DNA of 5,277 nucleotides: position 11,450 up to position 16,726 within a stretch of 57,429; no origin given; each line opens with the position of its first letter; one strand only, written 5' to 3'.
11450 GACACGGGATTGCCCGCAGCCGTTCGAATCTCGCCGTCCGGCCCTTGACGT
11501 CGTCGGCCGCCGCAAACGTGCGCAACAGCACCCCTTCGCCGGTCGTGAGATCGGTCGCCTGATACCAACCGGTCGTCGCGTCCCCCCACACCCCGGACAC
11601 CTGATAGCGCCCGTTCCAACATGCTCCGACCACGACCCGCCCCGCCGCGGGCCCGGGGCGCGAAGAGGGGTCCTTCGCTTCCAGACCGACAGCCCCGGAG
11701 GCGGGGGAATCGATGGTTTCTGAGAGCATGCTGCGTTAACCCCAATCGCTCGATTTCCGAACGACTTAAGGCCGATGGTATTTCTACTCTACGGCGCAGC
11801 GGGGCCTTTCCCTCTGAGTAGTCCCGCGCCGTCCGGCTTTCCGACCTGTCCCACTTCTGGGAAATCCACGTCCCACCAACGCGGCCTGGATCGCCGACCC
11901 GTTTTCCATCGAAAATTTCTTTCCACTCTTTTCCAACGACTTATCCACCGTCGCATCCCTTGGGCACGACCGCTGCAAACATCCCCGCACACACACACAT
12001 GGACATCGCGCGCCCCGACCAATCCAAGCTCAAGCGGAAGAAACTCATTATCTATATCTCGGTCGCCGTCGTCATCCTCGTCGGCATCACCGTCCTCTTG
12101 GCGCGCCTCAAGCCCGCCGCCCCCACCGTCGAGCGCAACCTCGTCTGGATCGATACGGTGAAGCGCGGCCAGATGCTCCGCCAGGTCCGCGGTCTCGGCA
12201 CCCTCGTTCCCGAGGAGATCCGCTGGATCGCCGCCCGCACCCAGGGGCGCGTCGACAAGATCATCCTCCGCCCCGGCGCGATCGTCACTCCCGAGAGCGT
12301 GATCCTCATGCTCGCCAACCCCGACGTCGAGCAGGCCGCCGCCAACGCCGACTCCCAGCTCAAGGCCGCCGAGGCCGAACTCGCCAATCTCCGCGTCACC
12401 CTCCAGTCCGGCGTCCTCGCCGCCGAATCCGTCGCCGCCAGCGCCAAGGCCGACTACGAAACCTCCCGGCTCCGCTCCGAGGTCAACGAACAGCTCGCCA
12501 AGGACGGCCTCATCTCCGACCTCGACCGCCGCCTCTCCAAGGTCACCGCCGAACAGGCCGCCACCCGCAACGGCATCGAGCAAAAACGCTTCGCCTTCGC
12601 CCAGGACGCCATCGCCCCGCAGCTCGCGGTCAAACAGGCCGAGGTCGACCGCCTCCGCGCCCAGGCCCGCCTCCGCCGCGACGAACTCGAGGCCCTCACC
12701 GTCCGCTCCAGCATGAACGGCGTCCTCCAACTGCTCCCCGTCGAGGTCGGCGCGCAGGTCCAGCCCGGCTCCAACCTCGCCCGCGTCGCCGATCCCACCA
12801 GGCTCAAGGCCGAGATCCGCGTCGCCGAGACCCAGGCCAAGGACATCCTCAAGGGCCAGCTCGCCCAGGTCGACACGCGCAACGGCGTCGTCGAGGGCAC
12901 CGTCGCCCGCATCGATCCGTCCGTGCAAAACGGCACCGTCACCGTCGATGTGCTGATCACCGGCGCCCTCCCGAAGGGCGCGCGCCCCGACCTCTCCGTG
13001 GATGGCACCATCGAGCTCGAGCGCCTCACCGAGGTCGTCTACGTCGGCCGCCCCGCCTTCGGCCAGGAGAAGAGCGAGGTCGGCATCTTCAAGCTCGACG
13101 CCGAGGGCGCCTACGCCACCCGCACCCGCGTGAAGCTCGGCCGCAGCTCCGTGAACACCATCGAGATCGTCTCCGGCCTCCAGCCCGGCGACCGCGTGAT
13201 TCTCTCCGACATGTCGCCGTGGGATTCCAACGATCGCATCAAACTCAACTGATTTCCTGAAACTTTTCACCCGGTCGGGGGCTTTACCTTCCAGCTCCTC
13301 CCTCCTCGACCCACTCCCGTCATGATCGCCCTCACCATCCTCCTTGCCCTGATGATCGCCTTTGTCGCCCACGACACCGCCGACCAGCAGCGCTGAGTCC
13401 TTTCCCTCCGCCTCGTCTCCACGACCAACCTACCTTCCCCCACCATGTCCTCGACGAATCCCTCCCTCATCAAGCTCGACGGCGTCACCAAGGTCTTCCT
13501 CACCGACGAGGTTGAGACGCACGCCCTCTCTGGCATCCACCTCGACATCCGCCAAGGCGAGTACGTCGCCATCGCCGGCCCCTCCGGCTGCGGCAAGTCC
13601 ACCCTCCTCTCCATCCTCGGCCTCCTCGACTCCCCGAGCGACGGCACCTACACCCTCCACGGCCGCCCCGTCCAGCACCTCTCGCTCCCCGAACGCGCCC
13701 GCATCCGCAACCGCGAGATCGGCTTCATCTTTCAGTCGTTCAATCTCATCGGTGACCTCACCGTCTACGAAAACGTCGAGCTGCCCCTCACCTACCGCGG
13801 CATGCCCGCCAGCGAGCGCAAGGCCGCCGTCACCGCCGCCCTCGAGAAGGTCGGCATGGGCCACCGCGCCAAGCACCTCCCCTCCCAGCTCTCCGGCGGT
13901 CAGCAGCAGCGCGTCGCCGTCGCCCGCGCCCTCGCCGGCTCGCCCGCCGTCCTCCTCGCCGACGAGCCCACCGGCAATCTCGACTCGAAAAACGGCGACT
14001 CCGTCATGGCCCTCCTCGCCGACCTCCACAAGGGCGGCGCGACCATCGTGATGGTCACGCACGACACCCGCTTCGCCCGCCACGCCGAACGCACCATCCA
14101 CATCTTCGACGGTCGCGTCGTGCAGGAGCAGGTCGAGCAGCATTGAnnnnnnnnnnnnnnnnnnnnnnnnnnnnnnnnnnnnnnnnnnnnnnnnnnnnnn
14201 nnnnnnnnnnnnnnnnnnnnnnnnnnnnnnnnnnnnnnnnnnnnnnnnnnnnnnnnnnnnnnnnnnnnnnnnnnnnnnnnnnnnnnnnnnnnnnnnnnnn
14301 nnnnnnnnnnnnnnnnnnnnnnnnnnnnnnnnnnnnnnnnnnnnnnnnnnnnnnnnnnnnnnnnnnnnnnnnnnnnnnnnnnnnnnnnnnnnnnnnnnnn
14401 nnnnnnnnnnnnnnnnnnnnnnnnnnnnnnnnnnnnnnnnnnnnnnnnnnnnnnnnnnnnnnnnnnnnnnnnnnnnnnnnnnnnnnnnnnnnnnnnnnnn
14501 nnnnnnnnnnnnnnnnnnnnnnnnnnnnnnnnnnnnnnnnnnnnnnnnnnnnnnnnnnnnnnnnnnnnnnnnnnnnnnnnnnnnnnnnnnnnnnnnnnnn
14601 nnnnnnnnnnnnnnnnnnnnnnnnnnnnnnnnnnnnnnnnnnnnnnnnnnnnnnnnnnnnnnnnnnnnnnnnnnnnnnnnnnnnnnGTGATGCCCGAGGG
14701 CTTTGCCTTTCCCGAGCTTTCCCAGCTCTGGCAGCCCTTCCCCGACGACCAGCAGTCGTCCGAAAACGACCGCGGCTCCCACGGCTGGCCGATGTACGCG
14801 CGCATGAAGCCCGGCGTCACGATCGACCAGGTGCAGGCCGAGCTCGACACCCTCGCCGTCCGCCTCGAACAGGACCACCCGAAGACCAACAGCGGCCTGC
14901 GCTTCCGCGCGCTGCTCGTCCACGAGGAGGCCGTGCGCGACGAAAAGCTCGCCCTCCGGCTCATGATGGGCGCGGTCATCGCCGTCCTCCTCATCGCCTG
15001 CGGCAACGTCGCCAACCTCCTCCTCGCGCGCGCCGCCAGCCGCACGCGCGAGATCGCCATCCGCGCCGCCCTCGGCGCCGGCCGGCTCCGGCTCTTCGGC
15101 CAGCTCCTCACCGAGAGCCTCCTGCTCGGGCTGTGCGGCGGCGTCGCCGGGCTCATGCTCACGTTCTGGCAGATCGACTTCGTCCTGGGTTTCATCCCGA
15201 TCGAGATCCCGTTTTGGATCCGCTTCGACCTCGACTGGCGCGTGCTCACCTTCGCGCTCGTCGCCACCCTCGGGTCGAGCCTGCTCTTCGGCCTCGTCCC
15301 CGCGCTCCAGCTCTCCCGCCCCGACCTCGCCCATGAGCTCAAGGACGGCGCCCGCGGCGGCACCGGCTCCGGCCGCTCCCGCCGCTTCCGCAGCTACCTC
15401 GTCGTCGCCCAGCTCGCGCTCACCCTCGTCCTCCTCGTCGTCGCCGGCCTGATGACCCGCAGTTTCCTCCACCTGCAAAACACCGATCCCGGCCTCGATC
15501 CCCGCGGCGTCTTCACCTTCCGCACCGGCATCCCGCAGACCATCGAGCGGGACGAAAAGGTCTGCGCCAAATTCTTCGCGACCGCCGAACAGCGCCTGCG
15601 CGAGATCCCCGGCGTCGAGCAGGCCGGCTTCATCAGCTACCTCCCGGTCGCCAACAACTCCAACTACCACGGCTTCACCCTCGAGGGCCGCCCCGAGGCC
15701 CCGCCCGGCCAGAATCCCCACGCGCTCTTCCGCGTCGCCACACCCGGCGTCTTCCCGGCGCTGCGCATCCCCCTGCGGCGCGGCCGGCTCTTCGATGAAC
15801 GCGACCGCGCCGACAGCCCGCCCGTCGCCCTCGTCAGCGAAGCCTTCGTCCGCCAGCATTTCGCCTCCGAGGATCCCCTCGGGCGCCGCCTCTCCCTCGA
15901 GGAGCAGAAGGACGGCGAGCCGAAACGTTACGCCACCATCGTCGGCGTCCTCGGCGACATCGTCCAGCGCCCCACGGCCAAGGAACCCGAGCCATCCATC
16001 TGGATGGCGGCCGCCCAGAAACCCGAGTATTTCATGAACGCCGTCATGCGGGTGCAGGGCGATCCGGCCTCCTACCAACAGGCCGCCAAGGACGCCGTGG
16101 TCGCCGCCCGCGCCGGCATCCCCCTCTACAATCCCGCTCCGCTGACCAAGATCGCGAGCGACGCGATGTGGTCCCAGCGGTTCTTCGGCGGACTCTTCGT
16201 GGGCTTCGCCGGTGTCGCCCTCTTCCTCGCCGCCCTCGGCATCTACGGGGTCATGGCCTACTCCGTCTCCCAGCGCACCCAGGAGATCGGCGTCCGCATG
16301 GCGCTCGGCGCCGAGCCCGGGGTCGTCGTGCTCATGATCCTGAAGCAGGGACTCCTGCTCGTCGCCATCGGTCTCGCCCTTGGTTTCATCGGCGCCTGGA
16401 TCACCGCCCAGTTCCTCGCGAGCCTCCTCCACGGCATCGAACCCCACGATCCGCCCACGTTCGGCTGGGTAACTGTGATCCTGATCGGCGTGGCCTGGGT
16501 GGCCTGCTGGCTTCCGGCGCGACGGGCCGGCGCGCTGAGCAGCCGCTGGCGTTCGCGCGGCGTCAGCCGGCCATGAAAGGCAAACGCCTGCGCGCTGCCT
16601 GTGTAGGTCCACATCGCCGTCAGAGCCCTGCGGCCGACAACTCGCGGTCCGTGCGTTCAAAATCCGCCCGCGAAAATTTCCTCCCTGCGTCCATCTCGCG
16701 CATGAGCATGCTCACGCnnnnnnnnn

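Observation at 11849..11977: P2: sigma54 module upstream of the MacA-like adaptor, with extended similarity to P4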

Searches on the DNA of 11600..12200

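Call 35: search_rna_families(source=window, start=11600, end=12200, threshold=evalue, max_evalue=1)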
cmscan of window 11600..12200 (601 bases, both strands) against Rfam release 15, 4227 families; matches with E-value up to 1: 0.
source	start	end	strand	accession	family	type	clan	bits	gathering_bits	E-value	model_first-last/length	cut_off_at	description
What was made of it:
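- No Rfam match at E<=1 (call 35).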

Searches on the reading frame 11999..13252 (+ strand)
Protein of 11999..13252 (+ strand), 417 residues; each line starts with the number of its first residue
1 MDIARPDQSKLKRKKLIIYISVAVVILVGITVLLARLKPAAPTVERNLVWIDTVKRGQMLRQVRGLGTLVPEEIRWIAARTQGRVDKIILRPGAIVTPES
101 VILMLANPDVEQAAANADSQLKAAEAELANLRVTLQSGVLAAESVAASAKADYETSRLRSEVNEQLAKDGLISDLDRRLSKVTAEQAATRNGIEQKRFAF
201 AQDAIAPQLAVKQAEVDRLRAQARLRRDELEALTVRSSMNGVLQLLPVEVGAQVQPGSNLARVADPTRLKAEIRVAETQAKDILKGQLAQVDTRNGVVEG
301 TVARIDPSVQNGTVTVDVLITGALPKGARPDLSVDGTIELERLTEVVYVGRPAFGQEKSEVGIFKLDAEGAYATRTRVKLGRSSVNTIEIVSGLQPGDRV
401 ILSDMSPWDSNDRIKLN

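Call 11: search_protein_families(library=pfam, proteins=[window:11999-13252:+])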
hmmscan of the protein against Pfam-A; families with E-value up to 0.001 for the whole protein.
window:11999-13252:+ (417 aa): 2 families
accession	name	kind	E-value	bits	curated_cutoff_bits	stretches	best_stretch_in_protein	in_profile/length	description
PF13437.12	HlyD_3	-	2e-14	54.7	22.2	1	234-326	1-97/106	HlyD family secretion protein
PF16576.10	HlyD_D23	-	9.5e-13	48.4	30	1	72-318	15-197/214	Barrel-sandwich domain of CusB or HlyD membrane-fusion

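Call 15: find_related_loci(query=window:11999-13252:+, collection=genome_contigs, flank=10000)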
Query window:11999-13252:+ (417 aa) in genome_contigs; peptide patterns used: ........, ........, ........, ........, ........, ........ (x = any residue, [..] = any of these).
508 stretches matched a pattern; 270 encode a relative of the query (tblastn E <= 1e-3); the best 80 are kept; 80 distinct loci.
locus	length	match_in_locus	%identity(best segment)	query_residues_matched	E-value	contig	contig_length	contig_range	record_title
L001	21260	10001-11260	87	1-417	0e+0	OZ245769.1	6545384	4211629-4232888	MAG: Opitutaceae bacterium isolate 87035611-dba6-4fad-85e7-91fe16b41bdc genome assembly, chromosome: 1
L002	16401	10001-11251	86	1-417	0e+0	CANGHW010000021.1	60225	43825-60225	MAG: Opitutae bacterium isolate Jr-28jun17-119 genome assembly, contig: Jr-28jun17-C622, whole genome shotgun sequence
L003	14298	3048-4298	86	1-417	0e+0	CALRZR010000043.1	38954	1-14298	MAG: Opitutus sp. GAS368 isolate JJ-MA1B5-281-2-m2-bin99 genome assembly, contig: JJ-MA1B5-281-C274, whole genome shotgu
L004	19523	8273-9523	81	1-417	0e+0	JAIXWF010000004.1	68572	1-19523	MAG: Opitutaceae bacterium isolate D4_MAG_00009 pond_D4_MAG_00009_000000000008, whole genome shotgun sequence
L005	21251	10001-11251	82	1-417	0e+0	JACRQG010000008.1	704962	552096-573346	MAG: Verrucomicrobia bacterium isolate NC_groundwater_2007_Pr3_S-0.65um_68_3 SR2-18-Sp65_coassembly_scaffold_92592, whol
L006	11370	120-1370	82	1-417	0e+0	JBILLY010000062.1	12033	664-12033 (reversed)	MAG: Opitutaceae bacterium isolate ME2017-08-08_3300044911_group7_bin206 Rohwer_bin2639_scaffold_6641_c1, whole genome s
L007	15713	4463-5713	82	1-417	0e+0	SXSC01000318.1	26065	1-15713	MAG: Opitutaceae bacterium isolate F1-140-MAGs074 F1-140__c428086, whole genome shotgun sequence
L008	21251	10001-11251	82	1-417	0e+0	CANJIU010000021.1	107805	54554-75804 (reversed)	MAG: Opitutae bacterium isolate RH-23may17-1042 genome assembly, contig: RH-23may17-C1257, whole genome shotgun sequence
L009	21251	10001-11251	81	1-417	0e+0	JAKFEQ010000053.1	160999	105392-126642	MAG: Opitutaceae bacterium isolate LC077 contig-124_63, whole genome shotgun sequence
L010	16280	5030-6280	80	1-417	0e+0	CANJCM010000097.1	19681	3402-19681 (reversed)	MAG: Opitutae bacterium isolate RH-23may17-1088 genome assembly, contig: RH-23may17-C20327, whole genome shotgun sequenc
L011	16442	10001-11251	81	1-417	0e+0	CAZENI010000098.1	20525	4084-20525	MAG TPA_asm: uncultured Opitutus sp. isolate SRP292972_co3_40 genome assembly, contig: NODE_1382_length_20525_cov_5.0441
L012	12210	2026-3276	82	1-417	0e+0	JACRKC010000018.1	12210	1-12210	MAG: Verrucomicrobia bacterium isolate NC_groundwater_1845_Pr3_B-0.1um_67_23 SR-2_scaffold_141_435273, whole genome shot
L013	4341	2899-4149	81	1-417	0e+0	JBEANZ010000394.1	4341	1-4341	MAG: Verrucomicrobiota bacterium isolate marthacreek_2019_sw_WHONDRS-S19S_0030_B_bin.4 scaffold_1342785, whole genome sh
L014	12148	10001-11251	81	1-417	0e+0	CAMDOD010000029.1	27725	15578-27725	MAG: Opitutus sp. GAS368 isolate MH-08apr19-303 genome assembly, contig: MH-08apr19-C3831, whole genome shotgun sequence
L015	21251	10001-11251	79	1-417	0e+0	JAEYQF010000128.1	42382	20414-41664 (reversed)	MAG: Verrucomicrobia bacterium isolate OH_CBB_226 k127_1605945, whole genome shotgun sequence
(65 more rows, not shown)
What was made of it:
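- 11999..13252 (+): MacA-like periplasmic adaptor gene (HlyD_3, HlyD_D23; RND_mfp subfamily). Orthologues at 56-87% identity in 80 loci (call 15).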

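Call 24: search_protein_families(library=ncbifam, proteins=[window:11999-13252:+], max_evalue=0.01)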
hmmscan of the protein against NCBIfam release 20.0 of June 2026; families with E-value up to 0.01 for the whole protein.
window:11999-13252:+ (417 aa): 10 families
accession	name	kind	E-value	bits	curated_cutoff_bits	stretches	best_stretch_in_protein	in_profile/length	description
TIGR01730.1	RND_mfp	subfamily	1e-31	110.1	94.9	2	208-406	110-311/322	efflux RND transporter periplasmic adaptor subunit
NF038010.1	ABC_adapt_DarC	equivalog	9.6e-21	74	450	1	11-414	9-414/417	darobactin export ABC transporter periplasmic adaptor subunit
TIGR00999.1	8a0102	subfamily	8.7e-18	64.4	319.3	1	148-402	38-264/271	CzcB/NccB family metal efflux transporter periplasmic adaptor subunit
TIGR00998.1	8a0101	subfamily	9.1e-11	41.3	390.8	1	77-308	45-284/334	EmrA/EmrK family multidrug efflux transporter periplasmic adaptor subunit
TIGR01843.1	type_I_hlyD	subfamily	1.9e-09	37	208.65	1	169-308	208-354/422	HlyD family type I secretion periplasmic adaptor subunit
NF002939.0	PRK03598.1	equivalog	3.3e-06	26.5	393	1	77-307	47-282/332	secretion protein HlyD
TIGR03794.1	NHLM_micro_HlyD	equivalog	3.3e-06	26.3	156.2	1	57-226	40-199/421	NHLP bacteriocin system secretion protein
NF007785.0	PRK10476.1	equivalog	0.00048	19.1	376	1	77-310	51-289/347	multidrug transporter subunit MdtN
NF011715.0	PRK15136.1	equivalog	0.00074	18.2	563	1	77-292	64-275/390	multidrug efflux MFS transporter periplasmic adaptor subunit EmrA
TIGR01347.1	sucB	equivalog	0.0069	15.6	378.65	0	77-223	46-187/404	dihydrolipoyllysine-residue succinyltransferase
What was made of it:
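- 11999..13252 (+): Calls 11 and 24.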

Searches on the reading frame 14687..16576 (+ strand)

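Call 11: search_protein_families(library=pfam, proteins=[window:14687-16576:+])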
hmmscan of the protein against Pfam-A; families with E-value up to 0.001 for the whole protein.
window:14687-16576:+ (629 aa): 2 families
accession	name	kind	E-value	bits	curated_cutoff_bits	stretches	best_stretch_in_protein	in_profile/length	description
PF02687.27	FtsX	-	4.7e-27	94.9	25.5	2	507-614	3-115/120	FtsX-like permease C-terminal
PF12704.14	MacB_PCD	-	1.7e-11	45.2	27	1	305-469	64-202/207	MacB-like periplasmic core domain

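Call 24: search_protein_families(library=ncbifam, proteins=[window:14687-16576:+], max_evalue=0.01)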
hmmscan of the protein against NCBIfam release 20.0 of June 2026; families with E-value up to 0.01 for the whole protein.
window:14687-16576:+ (629 aa): 4 families
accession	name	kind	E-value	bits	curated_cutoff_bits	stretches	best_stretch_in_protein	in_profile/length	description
TIGR03434.1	ADOP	subfamily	2.4e-208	694.1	622.3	1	2-615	180-792/803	ADOP family duplicated permease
NF007826.0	PRK10535.1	equivalog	3.2e-19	68.7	966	2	87-212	520-639/648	macrolide ABC transporter ATP-binding protein/permease MacB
TIGR02212.1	lolCE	equivalog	0.00085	18.4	362.45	0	82-211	261-401/411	lipoprotein-releasing ABC transporter permease subunit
NF038008.1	ABC_perm_DarB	equivalog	0.0066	14.4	700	0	89-278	272-455/777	darobactin export ABC transporter permease subunit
